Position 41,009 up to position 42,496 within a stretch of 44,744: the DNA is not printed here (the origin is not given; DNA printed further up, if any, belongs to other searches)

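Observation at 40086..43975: Second, permuted copy of the amidinotransferase-symporter module (cassette B) with an adjacent EamA transporter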

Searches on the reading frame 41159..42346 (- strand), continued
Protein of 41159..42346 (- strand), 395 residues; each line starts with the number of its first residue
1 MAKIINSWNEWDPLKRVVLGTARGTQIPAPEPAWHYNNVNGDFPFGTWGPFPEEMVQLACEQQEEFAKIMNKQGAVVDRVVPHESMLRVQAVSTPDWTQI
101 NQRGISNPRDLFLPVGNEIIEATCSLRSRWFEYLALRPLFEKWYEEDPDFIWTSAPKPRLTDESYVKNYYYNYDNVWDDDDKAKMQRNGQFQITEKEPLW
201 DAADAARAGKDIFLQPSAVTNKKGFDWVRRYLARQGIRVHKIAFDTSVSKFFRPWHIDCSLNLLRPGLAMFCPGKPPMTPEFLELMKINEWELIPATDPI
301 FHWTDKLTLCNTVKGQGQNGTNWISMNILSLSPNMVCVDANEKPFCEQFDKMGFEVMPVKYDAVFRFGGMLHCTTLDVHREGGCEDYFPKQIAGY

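Call 113: search_protein_representatives(protein=window:41159-42346:-)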
Query: 395 residues. Proteins with E-value up to 0.001 (for the whole library): 1343; up to 1e-10: 521; up to 1e-30: 94. The best 150 are listed.
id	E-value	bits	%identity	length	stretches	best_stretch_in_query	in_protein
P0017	4.8e-158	542.8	57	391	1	1-390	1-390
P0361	1.2e-107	376.8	59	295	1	103-394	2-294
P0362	1.2e-91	324.1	56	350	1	1-243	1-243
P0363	1.5e-70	254.6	47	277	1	108-395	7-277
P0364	1.9e-68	247.6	39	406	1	2-390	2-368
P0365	7.8e-68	245.6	56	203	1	193-395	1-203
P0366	9.4e-65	235.5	36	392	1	4-390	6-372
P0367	3.1e-63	230.4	36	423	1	4-390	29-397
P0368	3.0e-60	220.6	38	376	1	5-389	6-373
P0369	1.3e-58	215.2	39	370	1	3-390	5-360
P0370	1.5e-57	211.8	35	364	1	1-389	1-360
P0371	2.9e-57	210.8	34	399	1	4-390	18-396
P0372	3.6e-57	210.5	36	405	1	3-390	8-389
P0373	1.2e-56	208.7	37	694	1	3-391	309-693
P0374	2.2e-56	207.9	37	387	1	5-390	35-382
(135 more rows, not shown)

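Call 116: search_solved_structures(query=L009:4945-5940:+, max_evalue=0.00001)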
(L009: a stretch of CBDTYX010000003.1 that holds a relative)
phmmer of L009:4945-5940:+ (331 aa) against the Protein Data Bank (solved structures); distinct sequences matched with E-value up to 0.00001: 74 (the best 60 are shown).
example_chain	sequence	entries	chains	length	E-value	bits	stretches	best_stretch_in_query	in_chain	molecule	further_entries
4uab_A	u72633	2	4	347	9.9e-31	110.1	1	21-323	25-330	Twin-arginine translocation pathway signal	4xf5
4n6d_A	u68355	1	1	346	1.3e-21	80.2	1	10-266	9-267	TRAP dicarboxylate transporter-DctP subunit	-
4nap_A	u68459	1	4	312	1.7e-20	76.5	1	42-314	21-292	Extracellular solute-binding protein, family 7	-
4pgn_A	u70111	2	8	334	2e-20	76.2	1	42-314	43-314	Extracellular solute-binding protein, family 7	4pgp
2zzv_A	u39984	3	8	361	5.3e-19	71.6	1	21-319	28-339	ABC transporter, solute-binding protein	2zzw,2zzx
4yzz_A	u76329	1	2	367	5.7e-19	71.5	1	23-313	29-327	TRAP TRANSPORTER SOLUTE BINDING PROTEIN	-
4yic_A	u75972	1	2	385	6.7e-19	71.2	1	23-313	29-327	TRAP TRANSPORTER SOLUTE BINDING PROTEIN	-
4p47_A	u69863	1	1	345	2.7e-18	69.2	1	36-309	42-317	TRAP dicarboxylate transporter, DctP subunit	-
4pe3_A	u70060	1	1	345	5.4e-17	65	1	21-258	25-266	TRAP dicarboxylate transporter-DctP subunit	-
4n15_A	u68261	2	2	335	1.2e-16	63.8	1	47-317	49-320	TRAP dicarboxylate transporter, DctP subunit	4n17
4ln5_A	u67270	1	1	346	1.3e-16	63.7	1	47-317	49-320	TRAP dicarboxylate transporter, DctP subunit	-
7ug8_A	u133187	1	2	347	2.6e-15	59.5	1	40-262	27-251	Ketoacid-binding protein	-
5cm6_A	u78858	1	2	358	2.9e-15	59.3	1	44-321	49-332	TRAP dicarboxylate transporter-DctP subunit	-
2hzk_A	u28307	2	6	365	6.1e-15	58.2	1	32-286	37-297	TRAP-T family sorbitol/mannitol transporter, periplasmic binding protein, SmoM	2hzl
4pet_A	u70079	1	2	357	6.2e-15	58.2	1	44-323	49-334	Extracellular solute-binding protein, family 7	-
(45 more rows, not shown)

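Call 120: search_solved_structures(query=L009:4945-5940:+, max_evalue=1e-25, show_alignments=1)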
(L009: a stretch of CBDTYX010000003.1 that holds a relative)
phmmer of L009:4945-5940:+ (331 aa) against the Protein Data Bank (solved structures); distinct sequences matched with E-value up to 1e-25: 1.
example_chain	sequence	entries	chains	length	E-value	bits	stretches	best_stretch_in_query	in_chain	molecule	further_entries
4uab_A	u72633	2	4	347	9.9e-31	110.1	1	21-323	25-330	Twin-arginine translocation pathway signal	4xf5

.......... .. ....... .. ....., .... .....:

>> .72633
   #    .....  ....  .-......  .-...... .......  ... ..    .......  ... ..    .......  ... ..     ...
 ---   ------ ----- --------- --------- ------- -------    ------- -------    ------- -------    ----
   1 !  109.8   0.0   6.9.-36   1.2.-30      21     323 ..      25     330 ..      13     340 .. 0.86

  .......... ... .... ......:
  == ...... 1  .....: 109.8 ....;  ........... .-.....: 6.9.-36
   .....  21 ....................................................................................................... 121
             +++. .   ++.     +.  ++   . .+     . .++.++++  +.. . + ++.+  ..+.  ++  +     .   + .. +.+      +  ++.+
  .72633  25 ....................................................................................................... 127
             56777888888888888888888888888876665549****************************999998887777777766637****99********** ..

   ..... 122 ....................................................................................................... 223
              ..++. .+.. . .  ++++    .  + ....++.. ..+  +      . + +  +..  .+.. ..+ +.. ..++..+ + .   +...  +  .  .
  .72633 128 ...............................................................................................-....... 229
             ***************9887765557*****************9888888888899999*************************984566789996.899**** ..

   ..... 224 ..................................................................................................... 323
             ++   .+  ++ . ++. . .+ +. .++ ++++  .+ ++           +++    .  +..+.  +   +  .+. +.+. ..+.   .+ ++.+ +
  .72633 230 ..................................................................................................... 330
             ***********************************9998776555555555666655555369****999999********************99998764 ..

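Call 121: search_solved_structures(query=L012:1366-2367:-, max_evalue=1e-20, show_alignments=1)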
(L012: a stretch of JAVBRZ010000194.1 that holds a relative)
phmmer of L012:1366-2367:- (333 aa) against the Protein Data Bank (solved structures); distinct sequences matched with E-value up to 1e-20: 2.
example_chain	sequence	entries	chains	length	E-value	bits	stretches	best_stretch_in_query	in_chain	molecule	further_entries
4uab_A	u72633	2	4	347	1.4e-33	119.6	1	26-327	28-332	Twin-arginine translocation pathway signal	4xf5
4n6d_A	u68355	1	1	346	2.1e-22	82.8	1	7-310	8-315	TRAP dicarboxylate transporter-DctP subunit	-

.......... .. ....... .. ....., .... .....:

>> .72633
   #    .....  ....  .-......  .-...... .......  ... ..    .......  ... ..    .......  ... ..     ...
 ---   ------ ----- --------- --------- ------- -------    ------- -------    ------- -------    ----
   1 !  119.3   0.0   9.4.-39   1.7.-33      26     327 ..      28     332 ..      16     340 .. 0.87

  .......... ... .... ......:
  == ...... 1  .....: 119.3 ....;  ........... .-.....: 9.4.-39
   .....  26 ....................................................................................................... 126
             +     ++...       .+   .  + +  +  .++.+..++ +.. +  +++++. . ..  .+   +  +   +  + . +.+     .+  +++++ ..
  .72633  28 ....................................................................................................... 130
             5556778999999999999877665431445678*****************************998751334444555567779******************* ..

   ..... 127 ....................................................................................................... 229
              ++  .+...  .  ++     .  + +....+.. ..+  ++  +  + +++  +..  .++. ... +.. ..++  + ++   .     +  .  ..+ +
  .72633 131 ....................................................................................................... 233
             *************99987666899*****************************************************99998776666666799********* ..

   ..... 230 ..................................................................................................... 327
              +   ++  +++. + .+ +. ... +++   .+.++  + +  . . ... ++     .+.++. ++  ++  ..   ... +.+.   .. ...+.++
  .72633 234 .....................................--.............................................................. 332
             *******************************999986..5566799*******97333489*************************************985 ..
